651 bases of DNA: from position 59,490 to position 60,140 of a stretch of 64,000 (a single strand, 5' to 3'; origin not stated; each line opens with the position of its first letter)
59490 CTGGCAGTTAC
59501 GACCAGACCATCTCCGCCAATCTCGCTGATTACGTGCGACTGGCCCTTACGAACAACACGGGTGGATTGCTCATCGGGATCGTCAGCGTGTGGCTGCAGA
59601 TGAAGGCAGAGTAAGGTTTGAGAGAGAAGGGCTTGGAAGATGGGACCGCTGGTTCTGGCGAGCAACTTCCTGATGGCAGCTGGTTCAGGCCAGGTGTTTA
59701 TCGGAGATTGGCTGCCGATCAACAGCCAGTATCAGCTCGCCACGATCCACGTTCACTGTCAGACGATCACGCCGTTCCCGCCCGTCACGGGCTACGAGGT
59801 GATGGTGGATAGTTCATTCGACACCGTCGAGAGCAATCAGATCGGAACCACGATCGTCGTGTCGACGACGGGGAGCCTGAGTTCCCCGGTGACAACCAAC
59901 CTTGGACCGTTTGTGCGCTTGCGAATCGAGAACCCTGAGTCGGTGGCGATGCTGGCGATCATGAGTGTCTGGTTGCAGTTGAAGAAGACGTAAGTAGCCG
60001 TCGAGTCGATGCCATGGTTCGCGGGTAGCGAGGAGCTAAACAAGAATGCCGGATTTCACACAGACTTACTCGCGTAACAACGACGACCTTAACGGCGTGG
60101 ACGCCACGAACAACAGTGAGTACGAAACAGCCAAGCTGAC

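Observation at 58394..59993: Tandem array of four diverged ~118-aa paralogs of an unrecognised family (LVLAKNF…HVHCQT…FDTVES.QIG…VWLQ.K).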

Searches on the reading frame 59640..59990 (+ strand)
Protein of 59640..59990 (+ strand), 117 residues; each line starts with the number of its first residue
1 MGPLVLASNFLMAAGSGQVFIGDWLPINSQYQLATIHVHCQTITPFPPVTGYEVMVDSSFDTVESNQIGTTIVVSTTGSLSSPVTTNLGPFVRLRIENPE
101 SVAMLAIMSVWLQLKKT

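Call 8: search_protein_families(library=pfam, proteins=[window:59640-59990:+], max_evalue=10)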
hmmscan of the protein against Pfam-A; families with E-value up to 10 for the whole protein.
window:59640-59990:+ (117 aa): 0 families

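Call 9: search_protein_families(library=phrogs, proteins=[window:59640-59990:+], max_evalue=10)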
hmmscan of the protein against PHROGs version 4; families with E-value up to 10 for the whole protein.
window:59640-59990:+ (117 aa): 1 family
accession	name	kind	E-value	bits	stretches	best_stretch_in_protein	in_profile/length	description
phrog_6818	-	unknown function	0.28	12.5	1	57-91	16-50/64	-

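Call 13: find_homologous_proteins(query=A2, max_evalue=0.01)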
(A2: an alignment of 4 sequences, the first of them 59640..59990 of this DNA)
Query A2 (4 sequences) (117 aa, profile of the alignment): 57 proteins with E <= 0.01 among 1007 candidates.
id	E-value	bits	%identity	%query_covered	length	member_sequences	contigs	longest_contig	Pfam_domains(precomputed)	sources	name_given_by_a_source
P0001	4.6e-59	215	58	98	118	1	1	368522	-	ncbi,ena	-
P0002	2.2e-57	210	100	100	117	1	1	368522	-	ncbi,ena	-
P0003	5.8e-54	199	89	99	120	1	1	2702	-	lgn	-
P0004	1.3e-52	194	45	98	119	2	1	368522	-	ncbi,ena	-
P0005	1.1e-51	191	48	98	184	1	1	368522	-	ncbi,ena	-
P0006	4.5e-50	186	64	100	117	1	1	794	-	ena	-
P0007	1.3e-49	185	61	98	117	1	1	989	-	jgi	jgi:hypothetical protein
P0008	5.2e-49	183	56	98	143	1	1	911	-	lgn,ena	-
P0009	1.4e-48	181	60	98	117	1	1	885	-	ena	-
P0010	1.9e-48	181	53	98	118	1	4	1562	-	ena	-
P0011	2.5e-47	177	54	100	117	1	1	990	-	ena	-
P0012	6.5e-47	176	58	98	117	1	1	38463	-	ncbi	-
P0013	6.7e-46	173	72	100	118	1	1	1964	-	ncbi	-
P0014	4.4e-45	170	56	98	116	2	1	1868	-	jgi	jgi:hypothetical protein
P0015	4.7e-45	170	56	100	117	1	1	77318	-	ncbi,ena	-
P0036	2.1e-33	132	42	98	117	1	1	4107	-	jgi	jgi:hypothetical protein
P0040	1.7e-29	120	38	98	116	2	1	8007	-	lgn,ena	-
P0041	4.0e-29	119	41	98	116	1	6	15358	-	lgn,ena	-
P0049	3.1e-27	113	36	98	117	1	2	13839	-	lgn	-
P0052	3.7e-24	103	36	98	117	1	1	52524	-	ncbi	-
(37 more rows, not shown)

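Call 15: find_encoding_contigs(protein=P0015, flank=10000, max_places=3)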
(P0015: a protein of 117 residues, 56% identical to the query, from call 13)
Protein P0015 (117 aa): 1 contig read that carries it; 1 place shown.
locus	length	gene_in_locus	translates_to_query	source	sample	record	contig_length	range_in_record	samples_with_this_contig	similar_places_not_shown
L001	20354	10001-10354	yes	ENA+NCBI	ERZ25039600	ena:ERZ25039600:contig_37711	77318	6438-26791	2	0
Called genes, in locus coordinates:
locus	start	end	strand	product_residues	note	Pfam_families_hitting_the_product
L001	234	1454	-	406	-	PF00589:Phage_integrase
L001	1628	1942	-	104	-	PF12728:HTH_17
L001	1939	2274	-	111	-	PF18563:TubC_N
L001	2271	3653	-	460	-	PF13148:DUF3987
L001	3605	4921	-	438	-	-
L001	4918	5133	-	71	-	-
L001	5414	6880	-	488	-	-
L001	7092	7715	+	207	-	-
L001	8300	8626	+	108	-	-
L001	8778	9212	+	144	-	-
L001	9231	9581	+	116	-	-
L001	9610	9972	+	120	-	-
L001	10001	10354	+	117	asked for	-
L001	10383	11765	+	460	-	-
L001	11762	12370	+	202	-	-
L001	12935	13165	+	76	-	-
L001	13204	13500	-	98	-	-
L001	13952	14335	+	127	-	-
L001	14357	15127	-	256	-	PF01553:Acyltransferase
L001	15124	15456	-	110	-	-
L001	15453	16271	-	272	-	PF02522:Antibiotic_NAT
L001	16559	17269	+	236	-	PF01872:RibD_C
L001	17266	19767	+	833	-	PF00122:E1-E2_ATPase, PF00702:Hydrolase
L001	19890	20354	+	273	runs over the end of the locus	PF03724:META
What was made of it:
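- L001 carries integrase, an excisionase-like HTH_17 protein and a DUF3987 protein 2-8 kb away (call 15).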

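Call 16: find_encoding_contigs(protein=P0012, flank=10000, max_places=3)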
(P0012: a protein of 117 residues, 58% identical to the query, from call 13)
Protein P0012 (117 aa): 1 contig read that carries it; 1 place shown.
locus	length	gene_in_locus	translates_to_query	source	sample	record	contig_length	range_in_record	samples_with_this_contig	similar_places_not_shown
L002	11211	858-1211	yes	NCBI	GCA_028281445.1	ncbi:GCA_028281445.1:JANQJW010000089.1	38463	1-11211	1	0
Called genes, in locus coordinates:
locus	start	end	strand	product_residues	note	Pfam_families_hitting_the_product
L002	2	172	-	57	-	?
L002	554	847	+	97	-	-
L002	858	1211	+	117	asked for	-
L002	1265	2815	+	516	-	-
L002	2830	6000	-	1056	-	PF09430:EMC7_beta-sandw (faint), PF13715:CarbopepD_reg_2 (faint), PF13620:CarboxypepD_reg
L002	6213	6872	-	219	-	PF20582:UPF0758_N, PF04002:RadC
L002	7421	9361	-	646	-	PF02096:60KD_IMP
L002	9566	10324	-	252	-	PF00149:Metallophos, PF12850:Metallophos_2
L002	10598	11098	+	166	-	PF22811:Zn_ribbon_NrdR, PF03477:ATP-cone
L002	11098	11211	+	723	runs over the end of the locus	PF03477:ATP-cone, PF13597:NRDD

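Call 17: find_encoding_contigs(protein=P0052, flank=10000, max_places=3)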
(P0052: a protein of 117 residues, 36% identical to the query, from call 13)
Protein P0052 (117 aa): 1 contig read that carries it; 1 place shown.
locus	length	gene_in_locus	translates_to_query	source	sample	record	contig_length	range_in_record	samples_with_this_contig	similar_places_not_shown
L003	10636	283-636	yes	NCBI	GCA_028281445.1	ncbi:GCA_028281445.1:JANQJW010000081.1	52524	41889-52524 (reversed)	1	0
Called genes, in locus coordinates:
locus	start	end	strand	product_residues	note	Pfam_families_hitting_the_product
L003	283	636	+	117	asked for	-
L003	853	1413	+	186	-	-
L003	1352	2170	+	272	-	-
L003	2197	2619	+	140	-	PF00589:Phage_integrase (weak)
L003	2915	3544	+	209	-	-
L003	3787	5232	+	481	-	PF03150:CCP_MauG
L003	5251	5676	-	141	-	-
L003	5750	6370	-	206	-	PF00440:TetR_N, PF17932:TetR_C_24 (faint)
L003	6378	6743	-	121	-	PF01740:STAS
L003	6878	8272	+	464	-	-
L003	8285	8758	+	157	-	PF03473:MOSC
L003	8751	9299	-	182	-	-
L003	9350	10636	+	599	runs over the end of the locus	PF05192:MutS_III (faint), PF00488:MutS_V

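Call 19: find_encoding_contigs(protein=P0041, flank=10000, max_places=3)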
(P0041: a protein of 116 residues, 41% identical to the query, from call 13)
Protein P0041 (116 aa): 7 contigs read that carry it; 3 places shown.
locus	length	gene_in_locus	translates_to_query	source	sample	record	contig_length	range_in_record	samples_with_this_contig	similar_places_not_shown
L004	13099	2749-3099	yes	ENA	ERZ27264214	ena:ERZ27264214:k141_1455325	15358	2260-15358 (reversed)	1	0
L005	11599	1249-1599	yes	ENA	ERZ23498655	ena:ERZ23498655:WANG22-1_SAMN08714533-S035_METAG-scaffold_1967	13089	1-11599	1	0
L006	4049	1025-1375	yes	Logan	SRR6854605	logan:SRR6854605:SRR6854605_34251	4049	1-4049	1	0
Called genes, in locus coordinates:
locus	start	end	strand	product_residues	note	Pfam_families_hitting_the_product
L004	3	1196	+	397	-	?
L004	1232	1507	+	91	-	-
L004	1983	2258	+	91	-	-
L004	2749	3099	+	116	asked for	-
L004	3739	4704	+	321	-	-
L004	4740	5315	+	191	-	-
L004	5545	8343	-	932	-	-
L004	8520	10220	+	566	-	PF14237:GYF_2, PF00089:Trypsin, PF13365:Trypsin_2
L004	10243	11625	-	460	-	PF00034:Cytochrom_C (faint), PF13442:Cytochrome_CBB3 (faint), PF21419:RoxA-like_Cyt-c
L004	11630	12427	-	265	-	-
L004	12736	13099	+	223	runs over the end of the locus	PF13529:Peptidase_C39_2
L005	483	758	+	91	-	-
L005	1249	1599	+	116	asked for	-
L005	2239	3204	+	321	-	-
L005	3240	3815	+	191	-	-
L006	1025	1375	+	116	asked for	-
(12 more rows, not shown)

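Call 20: find_encoding_contigs(protein=P0049, flank=10000, max_places=3)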
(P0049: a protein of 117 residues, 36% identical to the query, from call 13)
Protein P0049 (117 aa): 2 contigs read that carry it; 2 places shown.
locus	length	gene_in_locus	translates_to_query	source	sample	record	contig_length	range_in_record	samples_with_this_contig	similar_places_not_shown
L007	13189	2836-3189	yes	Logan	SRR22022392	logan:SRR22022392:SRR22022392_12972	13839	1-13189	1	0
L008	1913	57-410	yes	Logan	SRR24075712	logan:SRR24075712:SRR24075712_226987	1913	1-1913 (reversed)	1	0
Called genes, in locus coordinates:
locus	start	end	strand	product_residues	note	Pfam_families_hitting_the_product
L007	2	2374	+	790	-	?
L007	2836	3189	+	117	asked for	-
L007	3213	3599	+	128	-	-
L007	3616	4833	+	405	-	-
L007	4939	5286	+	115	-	-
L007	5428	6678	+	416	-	-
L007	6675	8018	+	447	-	PF05448:AXE1 (weak), PF02129:Peptidase_S15 (weak), PF12697:Abhydrolase_6 (weak), PF00561:Abhydrolase_1 (weak), PF00326:Peptidase_S9 (weak), PF12146:Hydrolase_4, PF07859:Abhydrolase_3 (weak)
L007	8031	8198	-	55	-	-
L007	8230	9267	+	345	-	PF04371:PAD_porph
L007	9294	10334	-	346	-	PF00565:SNase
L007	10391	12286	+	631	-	-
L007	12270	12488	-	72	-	-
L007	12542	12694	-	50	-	-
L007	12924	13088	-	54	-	-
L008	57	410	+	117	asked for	-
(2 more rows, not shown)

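Call 22: predict_structure(alignment_id=A2)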
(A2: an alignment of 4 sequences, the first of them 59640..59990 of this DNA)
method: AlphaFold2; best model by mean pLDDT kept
length: 117 residues; sequences in the alignment: 4
mean_pLDDT: 71.2   pTM: 0.62
mean pLDDT of the five models: 71.2, 68.6, 63.5, 61.7, 57.8
residues with pLDDT >= 90: 0; 70-90: 73; 50-70: 43; < 50: 1
segments of 3 or more residues with pLDDT < 50: none
pLDDT, mean of each block of 10 residues (from residue 1): 78 81 76 73 64 71 63 57 62 77 79 74
secondary structure, 60 per line:
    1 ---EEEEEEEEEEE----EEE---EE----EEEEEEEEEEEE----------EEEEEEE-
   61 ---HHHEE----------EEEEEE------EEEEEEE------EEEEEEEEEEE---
elements in order: E4-14 E19-21 E31-42 E53-59 E79-84 E91-97 E104-114

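Call 31: predict_structure(alignment_id=A3)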
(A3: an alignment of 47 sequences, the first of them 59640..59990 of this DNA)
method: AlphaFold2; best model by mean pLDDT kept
length: 117 residues; sequences in the alignment: 47
mean_pLDDT: 90.9   pTM: 0.81
mean pLDDT of the five models: 90.9, 89.8, 89.5, 89.2, 88.5
residues with pLDDT >= 90: 80; 70-90: 35; 50-70: 2; < 50: 0
segments of 3 or more residues with pLDDT < 50: none
pLDDT, mean of each block of 10 residues (from residue 1): 88 95 90 91 90 93 88 94 87 95 95 85
secondary structure, 60 per line:
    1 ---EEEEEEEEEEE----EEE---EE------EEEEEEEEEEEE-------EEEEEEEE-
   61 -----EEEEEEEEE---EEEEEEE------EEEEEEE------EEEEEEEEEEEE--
elements in order: E4-14 E19-21 E33-44 E52-59 E66-74 E78-84 E91-97 E104-115
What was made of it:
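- The pLDDT-91 model is an 8-strand jelly-roll (call 31).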

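Call 34: fold_search(model_id=the predicted structure, library=pdb)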
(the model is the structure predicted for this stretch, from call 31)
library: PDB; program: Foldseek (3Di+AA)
matches with E <= 10: 1719; with E <= 0.001: 23
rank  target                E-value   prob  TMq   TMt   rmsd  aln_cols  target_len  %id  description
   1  7czf_D                3.0e-04  1.00  0.52  0.41   5.0       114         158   12  Crystal structure of Kaposi Sarcoma associated herpesvirus (KSHV ) gHgL in complex with the ligand binding domian (LBD (released 2020-10-21)
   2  7vrp_A                3.3e-04  1.00  0.53  0.20   4.7       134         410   13  Structure of infectious bursal disease virus Gx strain (released 2022-03-30)
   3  5gu5                  3.5e-04  1.00  0.48  0.51   4.8       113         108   12  Crystal structure of p24gamma2 GOLD domain determined by sulfur-SAD (released 2017-01-25)
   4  7czf_A                3.5e-04  1.00  0.53  0.39   7.4       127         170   13  Crystal structure of Kaposi Sarcoma associated herpesvirus (KSHV ) gHgL in complex with the ligand binding domian (LBD (released 2020-10-21)
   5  4l0p_A                3.7e-04  1.00  0.52  0.38   5.0       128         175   14  Structure of the human EphA3 receptor ligand binding domain complexed with ephrin-A5 (released 2014-06-11)
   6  4xup_C                4.2e-04  1.00  0.51  0.41   8.7       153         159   12  Structure of the N-terminal CBM22-1-CBM22-2 tandem domain from Paenibacillus barcinonensis Xyn10C (released 2015-06-03)
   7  3nru_L                4.5e-04  1.00  0.47  0.38   5.4       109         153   12  Ligand binding domain of EPHA7 (released 2010-12-08)
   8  3nru_A                4.7e-04  1.00  0.52  0.41   6.8       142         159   11  Ligand binding domain of EPHA7 (released 2010-12-08)
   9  2w5f_B                4.7e-04  0.99  0.41  0.14   7.2       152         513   12  High resolution crystallographic structure of the Clostridium thermocellum N-terminal endo-1,4-beta-D-xylanase 10B (Xy (released 2010-01-19)
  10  8trv_A                5.6e-04  1.00  0.48  0.23   7.6       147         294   12  Structure of the EphA2 LBDCRD bound to FabS1C_C1 (released 2024-07-17)
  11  3ckh_B                6.0e-04  1.00  0.53  0.40   6.9       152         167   10  Crystal structure of Eph A4 receptor (released 2008-09-23)
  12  2wo1_A                6.0e-04  1.00  0.50  0.36   5.8       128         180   10  Crystal Structure of the EphA4 Ligand Binding Domain (released 2009-10-27)
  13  8trv_B                6.7e-04  1.00  0.54  0.26   6.8       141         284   11  Structure of the EphA2 LBDCRD bound to FabS1C_C1 (released 2024-07-17)
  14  7ofv_A                7.1e-04  1.00  0.50  0.35   6.0       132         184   14  NMR-guided design of potent and selective EphA4 agonistic ligands (released 2021-08-11)
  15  3x0t_A                8.0e-04  1.00  0.48  0.50   6.2       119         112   11  Crystal structure of PirA (released 2015-08-26)
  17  8hhe_B                8.5e-04  1.00  0.51  0.12   4.5       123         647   10  Crystal structure of Cry5B from Bacillus thuringiensis at 4.5 A resolution (released 2022-12-07)
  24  7fcn_A                1.0e-03  1.00  0.51  0.58   6.5       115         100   16  Crystal strcture of PirA insecticidal protein from Photorhabdus akhurstii (released 2022-07-20)
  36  8hhe_A                1.4e-03  1.00  0.48  0.12   4.7       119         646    9  Crystal structure of Cry5B from Bacillus thuringiensis at 4.5 A resolution (released 2022-12-07)
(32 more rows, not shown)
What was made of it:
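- On Carbohydrate-binding modules (type B): Fold neighbours are CBM22/29/16 at TM 0.4-0.54 (call 34).
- Closest known: PirA of the PirA/PirB binary toxins. Same: Foldseek matches 3x0t_A, 7fcn_A and 8hhe (call 34).
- Closest known: Type-B carbohydrate-binding modules. Same: These are the most numerous fold neighbours (call 34).
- Its nearest solved structures are binding modules: type-B CBMs, Eph ligand-binding domain, PirA and Cry5B domain III (call 34). Fold matches are weak and generic (TM about 0.5 to PDB entries, call 34). The fold is a jelly-roll with hits to birnavirus VP2 (call 34). Foldseek hits to PirA (3x0t, 7fcn; TM 0.48-0.58) and to Cry5B (call 34). CBM-like fold (call 34).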

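Call 35: search_protein_families(library=pfam, proteins=[L001:10383-11762:+, L002:1265-2812:+, L001:7178-8200:+], max_evalue=0.01)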
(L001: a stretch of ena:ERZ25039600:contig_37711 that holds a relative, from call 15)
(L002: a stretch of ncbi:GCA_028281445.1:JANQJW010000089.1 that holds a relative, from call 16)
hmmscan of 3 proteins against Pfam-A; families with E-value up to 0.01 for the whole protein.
L001:10383-11762:+ (460 aa): 0 families

L002:1265-2812:+ (516 aa): 0 families

L001:7178-8200:+ (341 aa): 0 families

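Call 38: fold_search(model_id=the predicted structure, library=viral)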
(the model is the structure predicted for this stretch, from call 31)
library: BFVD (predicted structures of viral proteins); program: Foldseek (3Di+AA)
matches with E <= 10: 1856; with E <= 0.001: 106
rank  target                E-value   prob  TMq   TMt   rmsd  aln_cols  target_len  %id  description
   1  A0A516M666            5.2e-07  1.00  0.75  0.73   2.7       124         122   14  (no name in the UniProt tables at hand)
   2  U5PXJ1                2.9e-06  1.00  0.61  0.44   3.3       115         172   18  Uncharacterized protein [Bacillus phage Staley]
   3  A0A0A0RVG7            7.7e-06  1.00  0.55  0.48   4.4       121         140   15  Uncharacterized protein [Bacillus phage Pookie]
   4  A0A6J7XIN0            8.7e-06  1.00  0.59  0.20   3.4       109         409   14  Uncharacterized protein [uncultured Caudovirales phage]
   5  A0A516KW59            1.1e-05  1.00  0.59  0.67   3.5       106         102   13  (no name in the UniProt tables at hand)
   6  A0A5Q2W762            1.2e-05  1.00  0.55  0.37   6.7       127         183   10  (no name in the UniProt tables at hand)
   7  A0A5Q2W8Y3            1.3e-05  1.00  0.57  0.55   9.8       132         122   14  (no name in the UniProt tables at hand)
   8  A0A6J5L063            1.4e-05  1.00  0.58  0.30   4.1       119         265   13  Uncharacterized protein (Fragment) [uncultured Caudovirales phage]
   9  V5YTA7                2.4e-05  1.00  0.71  0.72   3.1       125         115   18  Uncharacterized protein [Pseudomonas phage PPpW-3]
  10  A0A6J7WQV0            2.4e-05  1.00  0.61  0.64   4.0       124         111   14  Uncharacterized protein [uncultured Caudovirales phage]
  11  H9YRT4                2.4e-05  1.00  0.53  0.58   3.8       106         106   12  (no name in the UniProt tables at hand)
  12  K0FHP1                2.4e-05  1.00  0.53  0.15   5.3       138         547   14  Structural polyprotein (Fragment) [Avian infectious bursal disease virus]
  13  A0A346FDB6            3.3e-05  1.00  0.53  0.31   4.4       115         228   13  Uncharacterized protein [Sphingomonas phage Scott]
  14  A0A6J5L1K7            4.0e-05  1.00  0.55  0.31   6.5       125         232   12  Uncharacterized protein (Fragment) [uncultured Caudovirales phage]
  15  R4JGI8                4.0e-05  1.00  0.52  0.14   4.4       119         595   15  (no name in the UniProt tables at hand)
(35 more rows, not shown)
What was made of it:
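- Closest known: Phage tail-fibre or receptor-binding proteins with the Collar domain. Same: BFVD fold hits include minor tail and host-specificity proteins (call 38).
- The best TM scores (0.71-0.75) are to small uncharacterised phage proteins and to tail or receptor-binding domains (call 38).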

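Call 40: find_related_loci(query=A3, collection=genome_contigs, flank=10000)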
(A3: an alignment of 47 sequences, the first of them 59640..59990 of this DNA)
Query A3 (117 aa) in genome_contigs; peptide patterns used: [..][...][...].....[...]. (x = any residue, [..] = any of these).
9 stretches matched a pattern; 3 encode a relative of the query (tblastn E <= 1e-3); 3 distinct loci.
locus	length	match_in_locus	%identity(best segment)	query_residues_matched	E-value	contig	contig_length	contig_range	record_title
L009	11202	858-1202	58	1-115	7e-46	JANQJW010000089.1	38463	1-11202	MAG: Planctomycetota bacterium isolate PL25a_bin.13 k99_3679848, whole genome shotgun sequence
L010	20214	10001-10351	56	1-117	7e-42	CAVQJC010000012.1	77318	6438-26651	MAG: uncultured Chloroflexia bacterium isolate MFD09779.bin.2.210 genome assembly, contig: contig_37711, whole genome sh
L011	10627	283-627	36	1-115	6e-21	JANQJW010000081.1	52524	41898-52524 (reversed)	MAG: Planctomycetota bacterium isolate PL25a_bin.13 k99_4746101, whole genome shotgun sequence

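Call 41: find_related_loci(query=A3, collection=viral_contigs, flank=10000)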
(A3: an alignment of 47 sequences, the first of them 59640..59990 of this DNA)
Query A3 (117 aa) in viral_contigs; peptide patterns used: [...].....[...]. (x = any residue, [..] = any of these).
35 stretches matched a pattern, but none encodes a relative of the query by tblastn (E <= 1e-3).
